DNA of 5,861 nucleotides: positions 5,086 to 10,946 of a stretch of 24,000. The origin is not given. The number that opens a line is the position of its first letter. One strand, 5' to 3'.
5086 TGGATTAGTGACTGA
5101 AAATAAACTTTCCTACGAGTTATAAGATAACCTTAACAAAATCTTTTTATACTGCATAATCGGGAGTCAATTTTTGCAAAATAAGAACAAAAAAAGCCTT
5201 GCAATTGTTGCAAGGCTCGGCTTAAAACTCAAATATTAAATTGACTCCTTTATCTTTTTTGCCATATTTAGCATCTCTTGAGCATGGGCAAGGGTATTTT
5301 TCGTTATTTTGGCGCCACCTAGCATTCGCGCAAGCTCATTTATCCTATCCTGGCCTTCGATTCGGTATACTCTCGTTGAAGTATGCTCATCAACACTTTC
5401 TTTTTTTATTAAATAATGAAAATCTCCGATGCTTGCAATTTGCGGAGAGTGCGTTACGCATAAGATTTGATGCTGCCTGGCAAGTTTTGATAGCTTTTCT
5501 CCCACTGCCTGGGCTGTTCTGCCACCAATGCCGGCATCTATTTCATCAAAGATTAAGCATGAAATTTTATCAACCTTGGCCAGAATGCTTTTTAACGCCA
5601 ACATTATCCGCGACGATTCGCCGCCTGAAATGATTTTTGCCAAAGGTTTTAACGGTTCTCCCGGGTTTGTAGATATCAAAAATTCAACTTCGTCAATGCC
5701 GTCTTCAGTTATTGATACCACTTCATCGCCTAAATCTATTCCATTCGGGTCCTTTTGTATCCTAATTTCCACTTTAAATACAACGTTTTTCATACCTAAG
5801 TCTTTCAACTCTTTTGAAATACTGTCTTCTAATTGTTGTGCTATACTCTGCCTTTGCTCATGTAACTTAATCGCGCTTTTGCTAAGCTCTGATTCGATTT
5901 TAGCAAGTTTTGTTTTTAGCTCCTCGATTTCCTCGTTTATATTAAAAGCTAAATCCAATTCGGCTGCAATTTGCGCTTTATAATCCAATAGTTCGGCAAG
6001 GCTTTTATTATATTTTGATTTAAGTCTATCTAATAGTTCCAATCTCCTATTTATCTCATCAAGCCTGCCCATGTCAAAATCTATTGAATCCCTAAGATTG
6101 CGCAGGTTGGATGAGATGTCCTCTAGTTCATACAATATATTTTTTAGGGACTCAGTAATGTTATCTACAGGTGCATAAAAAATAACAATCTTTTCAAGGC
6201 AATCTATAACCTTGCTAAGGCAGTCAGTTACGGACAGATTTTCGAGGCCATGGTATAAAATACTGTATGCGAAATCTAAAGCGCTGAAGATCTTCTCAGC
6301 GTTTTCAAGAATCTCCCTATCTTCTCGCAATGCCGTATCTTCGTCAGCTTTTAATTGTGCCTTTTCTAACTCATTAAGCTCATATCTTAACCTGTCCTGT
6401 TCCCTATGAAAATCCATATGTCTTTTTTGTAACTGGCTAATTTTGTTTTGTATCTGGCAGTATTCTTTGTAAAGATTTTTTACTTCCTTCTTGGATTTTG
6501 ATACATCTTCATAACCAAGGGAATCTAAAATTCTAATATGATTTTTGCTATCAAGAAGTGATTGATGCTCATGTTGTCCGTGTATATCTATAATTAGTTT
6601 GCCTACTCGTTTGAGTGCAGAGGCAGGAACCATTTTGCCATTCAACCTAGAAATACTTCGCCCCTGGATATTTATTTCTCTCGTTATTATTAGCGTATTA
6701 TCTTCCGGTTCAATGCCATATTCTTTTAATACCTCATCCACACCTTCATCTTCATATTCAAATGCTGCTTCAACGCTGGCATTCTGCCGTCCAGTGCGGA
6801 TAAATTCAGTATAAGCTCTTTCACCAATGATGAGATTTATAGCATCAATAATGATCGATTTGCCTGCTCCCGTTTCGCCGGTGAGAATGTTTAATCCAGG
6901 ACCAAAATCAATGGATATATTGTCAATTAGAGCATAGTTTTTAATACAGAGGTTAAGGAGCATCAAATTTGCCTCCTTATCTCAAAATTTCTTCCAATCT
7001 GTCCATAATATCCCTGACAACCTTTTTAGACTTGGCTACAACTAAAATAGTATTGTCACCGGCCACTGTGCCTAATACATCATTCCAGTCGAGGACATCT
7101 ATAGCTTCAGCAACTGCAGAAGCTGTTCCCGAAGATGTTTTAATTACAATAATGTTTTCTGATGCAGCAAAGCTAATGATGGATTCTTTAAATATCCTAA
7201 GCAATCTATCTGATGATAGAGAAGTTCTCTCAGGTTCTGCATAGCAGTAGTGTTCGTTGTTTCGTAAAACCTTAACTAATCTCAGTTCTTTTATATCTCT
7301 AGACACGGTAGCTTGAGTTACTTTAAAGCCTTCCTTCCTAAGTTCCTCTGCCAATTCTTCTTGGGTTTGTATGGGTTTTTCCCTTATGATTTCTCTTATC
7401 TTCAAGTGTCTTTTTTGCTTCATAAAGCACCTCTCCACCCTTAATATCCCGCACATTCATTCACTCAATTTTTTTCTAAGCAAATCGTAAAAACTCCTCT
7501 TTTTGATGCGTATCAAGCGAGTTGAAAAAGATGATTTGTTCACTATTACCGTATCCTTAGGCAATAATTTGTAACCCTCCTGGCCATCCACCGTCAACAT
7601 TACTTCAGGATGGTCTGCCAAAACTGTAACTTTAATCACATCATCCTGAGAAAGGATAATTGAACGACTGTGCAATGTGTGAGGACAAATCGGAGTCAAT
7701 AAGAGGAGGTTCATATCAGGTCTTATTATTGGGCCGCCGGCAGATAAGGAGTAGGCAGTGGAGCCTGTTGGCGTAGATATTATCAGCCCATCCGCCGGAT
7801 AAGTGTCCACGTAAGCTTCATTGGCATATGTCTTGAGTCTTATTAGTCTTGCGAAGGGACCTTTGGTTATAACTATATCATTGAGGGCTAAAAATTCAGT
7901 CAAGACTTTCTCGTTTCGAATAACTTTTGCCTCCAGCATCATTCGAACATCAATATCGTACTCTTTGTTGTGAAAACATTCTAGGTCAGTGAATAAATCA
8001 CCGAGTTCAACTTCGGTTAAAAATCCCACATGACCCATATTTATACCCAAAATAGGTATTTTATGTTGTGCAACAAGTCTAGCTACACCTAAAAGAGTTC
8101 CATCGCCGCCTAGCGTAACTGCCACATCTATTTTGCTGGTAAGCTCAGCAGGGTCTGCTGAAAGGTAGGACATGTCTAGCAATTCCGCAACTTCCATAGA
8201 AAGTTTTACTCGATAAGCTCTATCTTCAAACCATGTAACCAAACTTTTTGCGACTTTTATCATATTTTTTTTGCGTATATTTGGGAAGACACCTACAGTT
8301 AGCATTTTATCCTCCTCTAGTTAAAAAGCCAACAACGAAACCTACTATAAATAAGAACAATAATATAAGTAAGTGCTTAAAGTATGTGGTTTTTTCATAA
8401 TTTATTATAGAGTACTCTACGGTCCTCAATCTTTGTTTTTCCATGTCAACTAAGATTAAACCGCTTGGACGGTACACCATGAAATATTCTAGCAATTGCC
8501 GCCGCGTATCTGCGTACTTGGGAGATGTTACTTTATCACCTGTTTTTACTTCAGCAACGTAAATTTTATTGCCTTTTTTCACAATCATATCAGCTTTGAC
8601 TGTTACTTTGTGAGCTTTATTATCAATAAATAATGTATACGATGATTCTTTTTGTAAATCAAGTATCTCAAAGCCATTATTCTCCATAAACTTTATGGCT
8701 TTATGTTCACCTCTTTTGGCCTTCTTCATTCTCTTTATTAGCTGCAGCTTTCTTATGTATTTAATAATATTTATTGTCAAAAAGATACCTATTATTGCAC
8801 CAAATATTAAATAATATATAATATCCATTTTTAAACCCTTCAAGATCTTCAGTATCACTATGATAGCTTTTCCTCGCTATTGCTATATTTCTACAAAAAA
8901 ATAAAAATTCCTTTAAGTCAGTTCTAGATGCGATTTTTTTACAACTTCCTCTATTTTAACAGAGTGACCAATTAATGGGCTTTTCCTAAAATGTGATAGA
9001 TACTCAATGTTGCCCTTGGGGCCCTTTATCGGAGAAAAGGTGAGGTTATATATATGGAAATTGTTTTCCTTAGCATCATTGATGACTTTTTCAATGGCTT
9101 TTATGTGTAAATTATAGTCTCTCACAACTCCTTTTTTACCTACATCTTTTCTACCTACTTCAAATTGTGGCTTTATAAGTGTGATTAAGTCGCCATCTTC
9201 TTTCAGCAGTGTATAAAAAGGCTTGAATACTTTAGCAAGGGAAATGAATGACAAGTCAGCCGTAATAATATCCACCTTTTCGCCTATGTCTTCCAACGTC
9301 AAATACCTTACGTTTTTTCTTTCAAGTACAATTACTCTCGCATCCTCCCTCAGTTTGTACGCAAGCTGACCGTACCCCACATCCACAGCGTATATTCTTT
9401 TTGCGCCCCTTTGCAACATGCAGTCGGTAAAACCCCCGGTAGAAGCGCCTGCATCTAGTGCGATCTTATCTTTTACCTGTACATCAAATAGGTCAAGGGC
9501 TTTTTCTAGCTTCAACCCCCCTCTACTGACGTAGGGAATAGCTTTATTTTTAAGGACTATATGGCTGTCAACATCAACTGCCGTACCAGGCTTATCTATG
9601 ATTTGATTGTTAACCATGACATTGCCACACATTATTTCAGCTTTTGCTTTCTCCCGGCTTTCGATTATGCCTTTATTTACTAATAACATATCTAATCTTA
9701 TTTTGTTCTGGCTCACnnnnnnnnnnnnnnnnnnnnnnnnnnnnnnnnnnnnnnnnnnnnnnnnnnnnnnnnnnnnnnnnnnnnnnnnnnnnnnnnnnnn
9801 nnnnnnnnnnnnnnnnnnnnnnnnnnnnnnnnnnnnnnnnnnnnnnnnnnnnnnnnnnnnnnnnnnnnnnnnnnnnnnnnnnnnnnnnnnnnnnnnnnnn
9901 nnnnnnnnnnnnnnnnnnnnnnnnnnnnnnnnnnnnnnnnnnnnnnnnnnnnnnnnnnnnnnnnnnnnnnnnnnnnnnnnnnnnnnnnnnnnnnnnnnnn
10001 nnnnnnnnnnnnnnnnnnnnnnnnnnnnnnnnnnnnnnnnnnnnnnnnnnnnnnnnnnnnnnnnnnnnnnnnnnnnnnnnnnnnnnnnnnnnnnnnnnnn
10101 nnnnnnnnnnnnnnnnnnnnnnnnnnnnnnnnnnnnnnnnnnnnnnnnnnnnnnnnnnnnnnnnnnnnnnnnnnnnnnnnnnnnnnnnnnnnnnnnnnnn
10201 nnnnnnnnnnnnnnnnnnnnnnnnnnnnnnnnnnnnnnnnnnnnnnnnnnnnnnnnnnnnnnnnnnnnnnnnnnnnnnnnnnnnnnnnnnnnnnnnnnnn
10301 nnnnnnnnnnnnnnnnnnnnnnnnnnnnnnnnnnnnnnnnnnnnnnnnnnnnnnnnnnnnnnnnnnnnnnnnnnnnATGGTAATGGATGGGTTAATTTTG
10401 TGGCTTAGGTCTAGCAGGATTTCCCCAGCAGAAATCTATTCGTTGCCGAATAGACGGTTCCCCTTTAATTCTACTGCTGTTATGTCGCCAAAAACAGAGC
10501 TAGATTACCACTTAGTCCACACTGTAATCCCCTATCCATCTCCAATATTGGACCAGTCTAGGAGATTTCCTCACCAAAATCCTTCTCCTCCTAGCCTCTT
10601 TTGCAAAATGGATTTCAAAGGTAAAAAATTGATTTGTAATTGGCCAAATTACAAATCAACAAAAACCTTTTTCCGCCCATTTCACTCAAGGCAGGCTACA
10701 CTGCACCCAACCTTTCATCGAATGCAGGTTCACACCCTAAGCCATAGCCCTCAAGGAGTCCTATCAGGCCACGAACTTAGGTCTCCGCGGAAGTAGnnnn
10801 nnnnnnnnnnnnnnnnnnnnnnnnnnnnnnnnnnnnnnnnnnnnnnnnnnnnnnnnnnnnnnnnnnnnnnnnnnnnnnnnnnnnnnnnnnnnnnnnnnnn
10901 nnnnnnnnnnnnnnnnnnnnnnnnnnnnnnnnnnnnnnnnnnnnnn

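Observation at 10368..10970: A structured noncoding RNA of about 600 nt between ispA and a 4-TM protein: candidate OLE RNA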

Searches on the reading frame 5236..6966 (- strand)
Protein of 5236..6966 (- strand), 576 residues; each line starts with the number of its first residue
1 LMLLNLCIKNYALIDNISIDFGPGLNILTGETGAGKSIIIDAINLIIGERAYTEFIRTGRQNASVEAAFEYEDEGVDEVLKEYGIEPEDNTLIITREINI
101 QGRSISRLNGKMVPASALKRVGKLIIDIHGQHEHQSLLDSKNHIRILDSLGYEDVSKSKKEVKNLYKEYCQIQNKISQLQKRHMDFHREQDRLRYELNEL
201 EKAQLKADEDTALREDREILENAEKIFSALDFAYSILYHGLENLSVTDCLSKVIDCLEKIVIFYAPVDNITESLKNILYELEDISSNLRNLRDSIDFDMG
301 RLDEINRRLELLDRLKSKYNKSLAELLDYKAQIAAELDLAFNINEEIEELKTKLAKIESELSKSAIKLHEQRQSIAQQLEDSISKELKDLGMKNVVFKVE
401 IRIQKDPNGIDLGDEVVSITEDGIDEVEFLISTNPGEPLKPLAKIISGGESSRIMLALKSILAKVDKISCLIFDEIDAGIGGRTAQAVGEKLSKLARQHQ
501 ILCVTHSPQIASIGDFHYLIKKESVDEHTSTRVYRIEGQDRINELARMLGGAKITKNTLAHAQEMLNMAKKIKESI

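Call 4: search_protein_families(library=pfam, proteins=[window:5236-6966:-])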
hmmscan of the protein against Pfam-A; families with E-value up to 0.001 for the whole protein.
window:5236-6966:- (576 aa): 5 families
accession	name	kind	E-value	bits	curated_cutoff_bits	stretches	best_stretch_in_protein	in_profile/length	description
PF02463.25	SMC_N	-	3.4e-19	69.6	40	1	7-520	6-211/220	RecF/RecN/SMC N terminal domain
PF13476.12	AAA_23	-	1.7e-14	55.4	27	1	8-209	4-198/201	AAA domain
PF13175.12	AAA_15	-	3e-10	40.7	32.1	1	1-511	1-374/374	AAA ATPase domain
PF13304.12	AAA_21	-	3.5e-06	27.7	27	0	25-75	1-44/304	AAA domain, putative AbiEii toxin, Type IV TA system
PF13555.12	AAA_29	-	8.7e-05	22.6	27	1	10-47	8-46/61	P-loop containing region of AAA domain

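Call 5: search_protein_families(library=ncbifam, proteins=[window:5236-6966:-])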
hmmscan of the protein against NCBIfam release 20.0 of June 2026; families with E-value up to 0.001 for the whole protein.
window:5236-6966:- (576 aa): 17 families
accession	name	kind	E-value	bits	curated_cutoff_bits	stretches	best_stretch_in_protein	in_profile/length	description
TIGR00634.1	recN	equivalog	3.2e-167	557.9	407.85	1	2-567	1-562/563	DNA repair protein RecN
NF008121.0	PRK10869.1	equivalog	2.7e-124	415.7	418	1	2-567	1-552/553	DNA repair protein RecN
NF045780.1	TrlF_fam_ATP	equivalog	2.2e-17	63.1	350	1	6-432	293-736/944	TrlF family AAA-like ATPase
NF041034.1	Rad50_Sulf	equivalog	5.4e-13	47.7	1000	2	148-520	481-857/872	DNA double-strand break repair ATPase Rad50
TIGR02169.1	SMC_prok_A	equivalog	7.5e-11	40.5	729.4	1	17-118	17-123/1165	chromosome segregation protein SMC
NF045487.1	ASRP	equivalog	3.7e-08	32.4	300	1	14-221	5-200/593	archaea-specific SMC-related protein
NF002244.0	PRK01156.1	equivalog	5e-08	31.5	847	1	2-74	2-78/895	DNA double-strand break repair ATPase Rad50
NF003034.1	PRK03918.1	equivalog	9e-08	30.6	700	1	1-74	1-82/878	DNA double-strand break repair ATPase Rad50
TIGR02168.1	SMC_prok_B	equivalog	2.1e-07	29.1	567.35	1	139-384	721-963/1181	chromosome segregation protein SMC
TIGR02857.1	CydD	equivalog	4.4e-07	29.2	435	1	443-511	456-520/529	thiol reductant ABC exporter subunit CydD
TIGR00611.2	recf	equivalog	9e-07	28.4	172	1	5-110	3-109/339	DNA replication/repair protein RecF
NF010680.0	PRK14079.1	equivalog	1.4e-05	24.3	386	1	1-94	1-95/349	recombination protein F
TIGR04521.1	ECF_ATPase_2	equivalog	5e-05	22.5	330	1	446-527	145-225/279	energy-coupling factor transporter ATPase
NF010860.0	PRK14267.1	equivalog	7.7e-05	22.5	412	1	440-521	144-222/253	phosphate ABC transporter ATP-binding protein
NF047739.1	antiphage_MADS3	equivalog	0.00014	21.1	420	0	2-46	1-44/427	methylation-associated defense system AAA family ATPase MAD3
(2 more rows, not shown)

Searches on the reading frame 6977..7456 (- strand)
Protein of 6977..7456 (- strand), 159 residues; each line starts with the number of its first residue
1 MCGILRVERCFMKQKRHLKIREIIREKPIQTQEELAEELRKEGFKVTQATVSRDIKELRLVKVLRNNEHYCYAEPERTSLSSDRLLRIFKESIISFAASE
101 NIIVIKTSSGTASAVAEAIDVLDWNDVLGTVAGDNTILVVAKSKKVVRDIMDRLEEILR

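Call 4: search_protein_families(library=pfam, proteins=[window:6977-7456:-])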
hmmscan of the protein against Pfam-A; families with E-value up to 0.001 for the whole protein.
window:6977-7456:- (159 aa): 3 families
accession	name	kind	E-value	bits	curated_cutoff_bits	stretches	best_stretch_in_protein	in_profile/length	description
PF02863.23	Arg_repressor_C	-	1.8e-25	89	25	1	89-155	1-67/68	Arginine repressor, C-terminal domain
PF01316.27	Arg_repressor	-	5.4e-25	87.4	27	1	13-78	3-68/70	Arginine repressor, DNA binding domain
PF01498.24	HTH_Tnp_Tc3_2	-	0.00012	22.7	31.5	1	19-58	3-42/72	Transposase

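Call 5: search_protein_families(library=ncbifam, proteins=[window:6977-7456:-])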
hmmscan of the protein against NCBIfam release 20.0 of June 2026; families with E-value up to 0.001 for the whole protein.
window:6977-7456:- (159 aa): 5 families
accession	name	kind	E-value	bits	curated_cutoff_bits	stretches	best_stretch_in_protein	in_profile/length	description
NF001680.0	PRK00441.1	equivalog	7.9e-56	188.3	184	1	12-158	1-148/150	arginine repressor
TIGR01529.1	argR_whole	equivalog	4.7e-47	159.7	130.45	1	15-158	2-146/146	arginine repressor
NF003281.1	PRK04280.1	equivalog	1.1e-44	152.2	182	1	13-158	2-148/148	transcriptional regulator AhrC/ArgR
NF002880.0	PRK03341.1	equivalog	1.7e-34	118.9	200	1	12-156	14-165/170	arginine repressor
NF003457.0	PRK05066.1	equivalog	7e-20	71.2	194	1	19-158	13-152/156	transcriptional regulator ArgR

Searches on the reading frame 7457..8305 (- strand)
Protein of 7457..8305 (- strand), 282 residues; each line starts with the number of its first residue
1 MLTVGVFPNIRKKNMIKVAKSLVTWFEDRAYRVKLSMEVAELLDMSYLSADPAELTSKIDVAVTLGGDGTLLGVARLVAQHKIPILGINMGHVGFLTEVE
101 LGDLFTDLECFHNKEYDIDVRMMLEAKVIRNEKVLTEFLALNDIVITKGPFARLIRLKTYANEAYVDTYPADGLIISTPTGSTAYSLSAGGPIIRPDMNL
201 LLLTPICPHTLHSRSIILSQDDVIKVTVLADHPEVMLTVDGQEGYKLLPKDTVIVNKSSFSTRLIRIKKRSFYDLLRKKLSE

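Call 4: search_protein_families(library=pfam, proteins=[window:7457-8305:-])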
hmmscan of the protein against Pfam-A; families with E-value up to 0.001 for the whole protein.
window:7457-8305:- (282 aa): 2 families
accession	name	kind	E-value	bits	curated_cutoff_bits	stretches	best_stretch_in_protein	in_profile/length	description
PF20143.4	NAD_kinase_C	-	2.2e-36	124.8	23.7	1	141-266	1-125/126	ATP-NAD kinase C-terminal domain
PF01513.26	NAD_kinase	-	1.6e-21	77.4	25.5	1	4-116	1-130/130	ATP-NAD kinase N-terminal domain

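Call 5: search_protein_families(library=ncbifam, proteins=[window:7457-8305:-])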
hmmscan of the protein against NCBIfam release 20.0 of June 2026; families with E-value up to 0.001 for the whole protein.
window:7457-8305:- (282 aa): 18 families
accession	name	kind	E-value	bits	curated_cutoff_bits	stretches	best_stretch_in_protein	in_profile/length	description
NF002561.0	PRK02155.1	equivalog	1.8e-71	240.8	371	1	11-280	16-285/297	NAD kinase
NF002306.0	PRK01231.1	equivalog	5.7e-70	235.8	316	1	3-280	10-289/299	NAD(+) kinase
NF002732.0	PRK02649.1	equivalog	8.4e-70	235.7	348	1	2-280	2-289/305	NAD(+) kinase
NF002521.0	PRK01911.1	equivalog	4.4e-65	220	309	1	4-280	3-284/292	NAD kinase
NF002579.0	PRK02231.1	equivalog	6.6e-65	219.4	459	1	3-281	14-295/301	NAD(+) kinase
NF002893.0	PRK03378.1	equivalog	1.4e-64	218.3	386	1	3-281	7-286/292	NAD(+) kinase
NF010678.0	PRK14076.1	equivalog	6.6e-62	210.2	493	1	3-280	293-567/570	bifunctional NADP phosphatase/NAD kinase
NF002984.0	PRK03708.1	equivalog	1.5e-61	208.2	326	1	4-281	3-274/277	NAD(+) kinase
NF002892.0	PRK03372.1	equivalog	4.9e-61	206.7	299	1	24-280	28-292/312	NAD kinase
NF002731.0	PRK02645.1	equivalog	1.1e-56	192.5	312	1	53-280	52-290/305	NAD(+) kinase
NF003391.0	PRK04539.1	equivalog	1e-55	188.9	470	1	50-280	60-289/296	inorganic polyphosphate/ATP-NAD kinase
NF010679.0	PRK14077.1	equivalog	2.8e-55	187.7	343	1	27-281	35-284/287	NAD(+) kinase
NF002255.0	PRK01185.1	subfamily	1e-53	182.2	304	1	4-280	3-265/271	NAD(+) kinase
NF010677.0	PRK14075.1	equivalog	1.4e-42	146.1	260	1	46-280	31-250/257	NAD(+) kinase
NF003406.0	PRK04761.1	equivalog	1.2e-27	96.7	211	1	41-243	23-219/257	NAD kinase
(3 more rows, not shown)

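Call 35: find_encoding_contigs(protein=window:7457-8305:-, flank=3000, max_places=4)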
Protein window:7457-8305:- (282 aa): 24 contigs read that carry it; 4 places shown.
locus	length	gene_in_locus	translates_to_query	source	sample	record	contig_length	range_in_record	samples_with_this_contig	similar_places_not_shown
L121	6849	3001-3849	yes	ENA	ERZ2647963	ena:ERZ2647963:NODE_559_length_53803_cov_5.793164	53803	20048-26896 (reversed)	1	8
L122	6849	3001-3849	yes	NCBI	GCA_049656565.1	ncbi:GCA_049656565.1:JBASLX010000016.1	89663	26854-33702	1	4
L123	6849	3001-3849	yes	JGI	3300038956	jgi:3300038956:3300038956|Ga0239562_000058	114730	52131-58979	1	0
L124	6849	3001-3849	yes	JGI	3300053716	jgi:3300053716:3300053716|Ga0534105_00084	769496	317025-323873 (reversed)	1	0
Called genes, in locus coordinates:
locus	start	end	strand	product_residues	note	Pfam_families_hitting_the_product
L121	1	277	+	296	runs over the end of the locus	PF00348:polyprenyl_synt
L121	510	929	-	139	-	-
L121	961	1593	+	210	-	-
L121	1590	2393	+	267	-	PF01479:S4, PF01728:FtsJ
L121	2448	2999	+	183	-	-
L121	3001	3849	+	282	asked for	PF01513:NAD_kinase, PF20143:NAD_kinase_C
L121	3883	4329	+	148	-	PF01316:Arg_repressor, PF02863:Arg_repressor_C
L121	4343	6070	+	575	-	PF02463:SMC_N, PF13175:AAA_15, PF13476:AAA_23, PF13304:AAA_21 (faint)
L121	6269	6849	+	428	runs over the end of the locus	PF13180:PDZ_2, PF17820:PDZ_6, PF05580:Peptidase_S55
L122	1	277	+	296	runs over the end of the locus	PF00348:polyprenyl_synt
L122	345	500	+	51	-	-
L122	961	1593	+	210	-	-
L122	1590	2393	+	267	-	PF01479:S4, PF01728:FtsJ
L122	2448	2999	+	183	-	-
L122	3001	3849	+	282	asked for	PF01513:NAD_kinase, PF20143:NAD_kinase_C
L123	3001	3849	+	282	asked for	PF01513:NAD_kinase, PF20143:NAD_kinase_C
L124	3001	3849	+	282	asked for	PF01513:NAD_kinase, PF20143:NAD_kinase_C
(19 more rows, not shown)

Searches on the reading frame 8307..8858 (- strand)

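Call 4: search_protein_families(library=pfam, proteins=[window:8307-8858:-])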
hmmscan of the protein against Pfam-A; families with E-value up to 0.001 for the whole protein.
window:8307-8858:- (183 aa): 0 families

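Call 5: search_protein_families(library=ncbifam, proteins=[window:8307-8858:-])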
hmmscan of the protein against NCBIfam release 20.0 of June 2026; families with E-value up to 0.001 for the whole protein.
window:8307-8858:- (183 aa): 2 families
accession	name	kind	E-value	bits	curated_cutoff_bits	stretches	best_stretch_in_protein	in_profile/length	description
NF009152.0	PRK12497.2-4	equivalog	0.00026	21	111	0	42-121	6-73/114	YraN family protein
TIGR00372.1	cas4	equivalog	0.00027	20.8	65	1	43-150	31-136/180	CRISPR-associated protein Cas4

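Call 45: search_protein_families(library=pfam, proteins=[window:8307-8858:-], max_evalue=1)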
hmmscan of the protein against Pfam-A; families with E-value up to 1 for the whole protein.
window:8307-8858:- (183 aa): 7 families
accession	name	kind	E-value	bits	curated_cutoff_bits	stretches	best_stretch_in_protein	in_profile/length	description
PF01930.23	Cas_Cas4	-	0.011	16.3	22.7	1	86-133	53-96/160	Domain of unknown function DUF83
PF13958.12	ToxN_toxin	-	0.023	15.3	25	0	24-59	35-70/159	Toxin ToxN, type III toxin-antitoxin system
PF02021.23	UPF0102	-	0.051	14.4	23.6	1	50-121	1-58/80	Uncharacterised protein family UPF0102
PF08378.17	NERD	-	0.055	14.4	22.1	1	48-113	3-64/111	Nuclease-related domain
PF12705.13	PDDEXK_1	-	0.06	13.7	22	1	60-131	112-171/247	PD-(D/E)XK nuclease superfamily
PF06305.16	LapA_dom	-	0.12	12.7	28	0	17-49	27-57/64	Lipopolysaccharide assembly protein A domain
PF13533.13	Biotin_lipoyl_2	-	0.2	12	29.8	1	83-101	12-30/32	Biotin-lipoyl like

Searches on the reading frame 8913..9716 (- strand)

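Call 4: search_protein_families(library=pfam, proteins=[window:8913-9716:-])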
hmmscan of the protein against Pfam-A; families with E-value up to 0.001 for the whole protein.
window:8913-9716:- (267 aa): 4 families
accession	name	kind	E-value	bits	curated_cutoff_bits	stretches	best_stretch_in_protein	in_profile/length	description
PF01728.25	FtsJ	-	7.5e-44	150.2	24.1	1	62-244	1-180/181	FtsJ-like methyltransferase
PF01479.30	S4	-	2.8e-09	37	22.8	1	7-50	2-45/48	S4 domain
PF08241.18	Methyltransf_11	-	7.4e-05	23.8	21.2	1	87-178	1-94/95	Methyltransferase domain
PF13649.12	Methyltransf_25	-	0.00054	21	27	1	87-175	2-97/97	Methyltransferase domain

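Call 5: search_protein_families(library=ncbifam, proteins=[window:8913-9716:-])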
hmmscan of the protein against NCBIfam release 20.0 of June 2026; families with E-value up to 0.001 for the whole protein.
window:8913-9716:- (267 aa): 4 families
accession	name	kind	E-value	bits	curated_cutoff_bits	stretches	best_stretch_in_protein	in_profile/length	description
TIGR00478.1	tly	subfamily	1.2e-84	283.2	185.8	1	7-238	1-228/228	TlyA family rRNA (cytidine-2'-O)-methyltransferase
NF049952.1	23rRNACMtaseTlyA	equivalog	2.1e-60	204.1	250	1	6-245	1-236/236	23S rRNA (cytidine-2'-O)-methyltransferase TlyA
NF003717.0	PRK05327.1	equivalog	0.00061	19.7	116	1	6-59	92-145/202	30S ribosomal protein S4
TIGR01017.1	rpsD_bact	equivalog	0.00071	19.3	177.2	0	6-59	90-143/200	30S ribosomal protein S4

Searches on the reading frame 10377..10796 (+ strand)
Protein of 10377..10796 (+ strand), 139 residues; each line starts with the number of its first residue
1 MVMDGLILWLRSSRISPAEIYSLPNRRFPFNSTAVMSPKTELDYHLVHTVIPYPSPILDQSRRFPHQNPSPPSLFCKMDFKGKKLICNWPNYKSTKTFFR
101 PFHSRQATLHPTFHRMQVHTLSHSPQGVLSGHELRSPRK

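Call 49: search_protein_families(library=pfam, proteins=[window:10377-10796:+], max_evalue=1)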
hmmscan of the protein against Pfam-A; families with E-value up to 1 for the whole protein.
window:10377-10796:+ (139 aa): 0 families
